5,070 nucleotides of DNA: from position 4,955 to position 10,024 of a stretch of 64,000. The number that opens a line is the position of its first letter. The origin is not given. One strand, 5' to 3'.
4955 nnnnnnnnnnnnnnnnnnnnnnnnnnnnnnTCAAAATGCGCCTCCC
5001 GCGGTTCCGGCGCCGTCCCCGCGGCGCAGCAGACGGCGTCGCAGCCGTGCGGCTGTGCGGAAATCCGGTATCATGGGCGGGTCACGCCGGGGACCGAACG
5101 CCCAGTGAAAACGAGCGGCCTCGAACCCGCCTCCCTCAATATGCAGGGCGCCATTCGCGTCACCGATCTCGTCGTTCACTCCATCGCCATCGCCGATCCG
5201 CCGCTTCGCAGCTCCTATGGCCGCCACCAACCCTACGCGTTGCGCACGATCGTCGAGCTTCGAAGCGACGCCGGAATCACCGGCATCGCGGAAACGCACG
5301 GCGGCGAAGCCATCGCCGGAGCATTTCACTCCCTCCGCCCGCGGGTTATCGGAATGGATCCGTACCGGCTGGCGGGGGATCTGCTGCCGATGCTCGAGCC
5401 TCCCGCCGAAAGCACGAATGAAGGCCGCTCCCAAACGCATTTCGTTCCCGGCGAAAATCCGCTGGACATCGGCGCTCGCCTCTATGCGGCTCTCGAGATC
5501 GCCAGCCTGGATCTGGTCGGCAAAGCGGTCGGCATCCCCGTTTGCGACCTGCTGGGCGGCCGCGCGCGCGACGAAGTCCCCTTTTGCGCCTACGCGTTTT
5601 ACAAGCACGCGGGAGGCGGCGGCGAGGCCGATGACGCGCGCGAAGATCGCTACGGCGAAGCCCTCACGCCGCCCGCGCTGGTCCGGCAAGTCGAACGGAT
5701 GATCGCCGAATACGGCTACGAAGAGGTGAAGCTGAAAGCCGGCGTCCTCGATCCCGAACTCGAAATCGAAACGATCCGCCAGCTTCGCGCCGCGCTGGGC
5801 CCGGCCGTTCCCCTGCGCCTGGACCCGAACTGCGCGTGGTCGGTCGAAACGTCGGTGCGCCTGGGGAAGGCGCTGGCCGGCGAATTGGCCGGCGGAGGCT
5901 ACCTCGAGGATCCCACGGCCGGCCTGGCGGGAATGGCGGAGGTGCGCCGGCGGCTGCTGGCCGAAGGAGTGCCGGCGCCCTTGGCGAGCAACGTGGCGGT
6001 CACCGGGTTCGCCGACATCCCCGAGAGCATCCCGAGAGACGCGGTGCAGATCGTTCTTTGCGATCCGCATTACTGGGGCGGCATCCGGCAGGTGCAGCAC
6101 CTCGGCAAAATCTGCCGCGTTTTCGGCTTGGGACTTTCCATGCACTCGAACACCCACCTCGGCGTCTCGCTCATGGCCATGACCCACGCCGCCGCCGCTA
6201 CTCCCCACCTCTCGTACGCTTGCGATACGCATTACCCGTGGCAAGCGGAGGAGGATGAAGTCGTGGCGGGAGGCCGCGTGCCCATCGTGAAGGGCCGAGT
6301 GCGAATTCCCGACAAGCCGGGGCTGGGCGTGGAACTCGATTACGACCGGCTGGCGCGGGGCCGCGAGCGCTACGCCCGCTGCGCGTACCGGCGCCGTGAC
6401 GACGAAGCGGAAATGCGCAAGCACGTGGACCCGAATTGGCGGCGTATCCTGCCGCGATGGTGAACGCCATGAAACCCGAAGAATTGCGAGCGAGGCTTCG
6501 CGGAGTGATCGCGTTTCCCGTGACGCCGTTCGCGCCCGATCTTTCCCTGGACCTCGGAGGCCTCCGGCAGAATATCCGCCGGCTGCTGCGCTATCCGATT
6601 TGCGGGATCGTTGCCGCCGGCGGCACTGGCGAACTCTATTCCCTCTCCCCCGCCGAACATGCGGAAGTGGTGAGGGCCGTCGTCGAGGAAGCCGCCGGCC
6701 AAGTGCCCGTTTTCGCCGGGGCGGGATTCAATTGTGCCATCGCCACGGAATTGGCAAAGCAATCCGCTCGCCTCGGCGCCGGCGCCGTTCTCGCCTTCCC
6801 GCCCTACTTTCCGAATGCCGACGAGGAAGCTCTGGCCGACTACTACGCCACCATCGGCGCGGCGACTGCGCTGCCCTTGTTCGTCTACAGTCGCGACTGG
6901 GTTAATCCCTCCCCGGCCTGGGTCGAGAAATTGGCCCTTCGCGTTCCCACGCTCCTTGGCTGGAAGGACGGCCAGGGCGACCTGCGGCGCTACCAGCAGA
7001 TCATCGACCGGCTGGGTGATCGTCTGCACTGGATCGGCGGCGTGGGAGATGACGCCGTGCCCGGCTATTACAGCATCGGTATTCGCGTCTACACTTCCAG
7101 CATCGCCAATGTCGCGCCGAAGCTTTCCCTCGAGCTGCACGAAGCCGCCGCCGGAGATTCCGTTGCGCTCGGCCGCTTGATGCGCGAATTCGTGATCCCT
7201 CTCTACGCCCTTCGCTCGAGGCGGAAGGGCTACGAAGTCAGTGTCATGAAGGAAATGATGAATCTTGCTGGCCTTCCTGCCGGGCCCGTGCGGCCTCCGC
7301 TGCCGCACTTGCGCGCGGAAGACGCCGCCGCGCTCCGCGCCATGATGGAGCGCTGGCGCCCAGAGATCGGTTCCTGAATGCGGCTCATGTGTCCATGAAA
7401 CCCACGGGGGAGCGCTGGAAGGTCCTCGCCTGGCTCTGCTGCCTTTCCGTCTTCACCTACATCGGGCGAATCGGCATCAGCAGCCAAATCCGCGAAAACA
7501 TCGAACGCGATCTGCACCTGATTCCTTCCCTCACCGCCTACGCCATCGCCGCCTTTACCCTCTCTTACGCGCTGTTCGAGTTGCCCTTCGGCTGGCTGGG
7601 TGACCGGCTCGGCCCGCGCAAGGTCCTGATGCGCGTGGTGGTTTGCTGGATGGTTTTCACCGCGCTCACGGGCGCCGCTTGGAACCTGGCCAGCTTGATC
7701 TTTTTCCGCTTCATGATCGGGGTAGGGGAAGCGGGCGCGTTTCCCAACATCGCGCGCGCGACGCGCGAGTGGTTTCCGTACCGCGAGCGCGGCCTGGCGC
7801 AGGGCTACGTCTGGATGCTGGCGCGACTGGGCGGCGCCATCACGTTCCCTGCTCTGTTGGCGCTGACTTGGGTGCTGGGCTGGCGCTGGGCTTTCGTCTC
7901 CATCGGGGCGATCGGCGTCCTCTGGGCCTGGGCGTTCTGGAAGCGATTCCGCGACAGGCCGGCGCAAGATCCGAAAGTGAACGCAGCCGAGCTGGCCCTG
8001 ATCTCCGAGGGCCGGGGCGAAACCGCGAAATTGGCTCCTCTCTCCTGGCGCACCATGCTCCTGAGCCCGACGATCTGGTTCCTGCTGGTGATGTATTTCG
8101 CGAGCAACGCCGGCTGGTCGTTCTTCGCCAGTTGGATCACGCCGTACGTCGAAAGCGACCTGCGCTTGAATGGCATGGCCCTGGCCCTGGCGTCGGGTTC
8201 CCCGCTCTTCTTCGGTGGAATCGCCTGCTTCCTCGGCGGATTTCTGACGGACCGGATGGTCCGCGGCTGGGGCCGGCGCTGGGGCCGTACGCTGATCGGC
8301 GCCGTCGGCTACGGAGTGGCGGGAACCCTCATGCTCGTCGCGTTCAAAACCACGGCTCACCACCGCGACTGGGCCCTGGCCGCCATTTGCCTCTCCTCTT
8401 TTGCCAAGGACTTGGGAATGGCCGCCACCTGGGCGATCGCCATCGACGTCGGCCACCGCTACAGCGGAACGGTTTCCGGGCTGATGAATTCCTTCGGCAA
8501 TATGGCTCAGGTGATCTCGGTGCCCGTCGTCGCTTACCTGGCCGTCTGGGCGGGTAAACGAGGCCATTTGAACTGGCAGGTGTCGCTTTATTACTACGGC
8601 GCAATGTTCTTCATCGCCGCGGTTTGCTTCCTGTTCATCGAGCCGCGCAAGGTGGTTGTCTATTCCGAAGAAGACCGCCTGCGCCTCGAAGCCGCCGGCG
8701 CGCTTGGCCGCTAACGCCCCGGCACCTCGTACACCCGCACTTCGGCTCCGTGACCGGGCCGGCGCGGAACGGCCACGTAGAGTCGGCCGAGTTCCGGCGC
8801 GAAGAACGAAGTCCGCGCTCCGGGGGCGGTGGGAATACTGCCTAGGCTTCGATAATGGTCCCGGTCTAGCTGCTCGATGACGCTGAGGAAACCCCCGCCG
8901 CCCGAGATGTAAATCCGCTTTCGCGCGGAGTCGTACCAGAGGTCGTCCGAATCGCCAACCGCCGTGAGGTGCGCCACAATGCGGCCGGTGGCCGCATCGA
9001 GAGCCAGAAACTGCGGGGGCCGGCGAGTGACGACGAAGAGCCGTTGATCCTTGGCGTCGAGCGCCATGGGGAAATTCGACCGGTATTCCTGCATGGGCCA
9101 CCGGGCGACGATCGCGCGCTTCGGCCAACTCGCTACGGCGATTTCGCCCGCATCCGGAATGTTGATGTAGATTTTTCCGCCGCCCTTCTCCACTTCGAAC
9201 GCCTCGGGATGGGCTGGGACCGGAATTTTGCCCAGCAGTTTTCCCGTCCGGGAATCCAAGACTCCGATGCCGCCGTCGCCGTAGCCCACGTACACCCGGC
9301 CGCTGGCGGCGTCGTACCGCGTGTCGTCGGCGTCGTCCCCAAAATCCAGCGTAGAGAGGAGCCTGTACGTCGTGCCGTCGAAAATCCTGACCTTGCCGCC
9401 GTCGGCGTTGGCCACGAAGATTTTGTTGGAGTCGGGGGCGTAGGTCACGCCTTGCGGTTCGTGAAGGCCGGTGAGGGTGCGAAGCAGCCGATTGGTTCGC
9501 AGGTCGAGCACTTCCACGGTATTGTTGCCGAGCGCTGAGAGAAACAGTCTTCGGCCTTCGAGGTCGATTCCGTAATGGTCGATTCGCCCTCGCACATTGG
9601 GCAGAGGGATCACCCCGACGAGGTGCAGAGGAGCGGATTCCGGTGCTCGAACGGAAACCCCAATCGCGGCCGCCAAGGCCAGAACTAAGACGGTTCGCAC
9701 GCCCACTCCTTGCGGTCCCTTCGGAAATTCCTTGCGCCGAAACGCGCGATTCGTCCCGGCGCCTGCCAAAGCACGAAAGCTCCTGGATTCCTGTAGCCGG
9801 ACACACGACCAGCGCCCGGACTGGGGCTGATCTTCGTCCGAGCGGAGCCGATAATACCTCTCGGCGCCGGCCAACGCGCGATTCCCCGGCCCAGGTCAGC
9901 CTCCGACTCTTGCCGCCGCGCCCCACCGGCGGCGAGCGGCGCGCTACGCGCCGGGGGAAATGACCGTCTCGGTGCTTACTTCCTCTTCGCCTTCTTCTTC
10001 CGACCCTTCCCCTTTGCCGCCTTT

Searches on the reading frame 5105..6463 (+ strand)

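Call 67: search_protein_families(library=pfam, proteins=[window:5105-6463:+], max_evalue=0.00001)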
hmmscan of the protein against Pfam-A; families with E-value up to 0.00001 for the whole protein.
window:5105-6463:+ (452 aa): 1 family
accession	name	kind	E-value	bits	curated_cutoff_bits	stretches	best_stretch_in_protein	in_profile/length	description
PF13378.12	MR_MLE_C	-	1.4e-52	179.1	29.4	1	192-414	2-218/219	Enolase C-terminal domain-like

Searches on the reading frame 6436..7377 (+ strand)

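Call 67: search_protein_families(library=pfam, proteins=[window:6436-7377:+], max_evalue=0.00001)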
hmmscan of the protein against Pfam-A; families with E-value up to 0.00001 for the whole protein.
window:6436-7377:+ (313 aa): 1 family
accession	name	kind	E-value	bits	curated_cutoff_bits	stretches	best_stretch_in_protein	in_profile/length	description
PF00701.28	DHDPS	-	2e-49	168.3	22.1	1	21-304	2-286/289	Dihydrodipicolinate synthetase family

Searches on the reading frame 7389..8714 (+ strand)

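Call 67: search_protein_families(library=pfam, proteins=[window:7389-8714:+], max_evalue=0.00001)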
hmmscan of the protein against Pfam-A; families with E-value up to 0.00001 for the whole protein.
window:7389-8714:+ (441 aa): 1 family
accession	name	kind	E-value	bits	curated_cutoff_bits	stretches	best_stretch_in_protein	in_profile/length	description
PF07690.21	MFS_1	-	1.5e-52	179.1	33.4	2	16-369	1-338/347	Major Facilitator Superfamily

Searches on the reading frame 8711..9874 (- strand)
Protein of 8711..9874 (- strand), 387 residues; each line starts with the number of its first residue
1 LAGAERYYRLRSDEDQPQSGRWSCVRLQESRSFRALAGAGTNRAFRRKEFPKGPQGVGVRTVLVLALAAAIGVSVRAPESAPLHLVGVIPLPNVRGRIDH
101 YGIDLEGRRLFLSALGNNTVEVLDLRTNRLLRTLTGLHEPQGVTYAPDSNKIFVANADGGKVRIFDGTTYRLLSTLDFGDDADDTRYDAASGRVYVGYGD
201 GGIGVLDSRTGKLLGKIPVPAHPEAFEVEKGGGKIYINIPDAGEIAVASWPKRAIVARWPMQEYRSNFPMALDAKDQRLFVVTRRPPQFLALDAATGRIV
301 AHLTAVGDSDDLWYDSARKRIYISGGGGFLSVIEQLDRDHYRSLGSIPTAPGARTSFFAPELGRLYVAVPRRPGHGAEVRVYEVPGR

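Call 67: search_protein_families(library=pfam, proteins=[window:8711-9874:-], max_evalue=0.00001)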
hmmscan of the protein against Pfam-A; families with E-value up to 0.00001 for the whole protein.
window:8711-9874:- (387 aa): 1 family
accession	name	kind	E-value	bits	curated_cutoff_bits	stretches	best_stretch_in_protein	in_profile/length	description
PF25174.1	Beta-prop_THOC3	-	2.4e-08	33.8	305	1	104-217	55-167/272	THOC3 beta-propeller domain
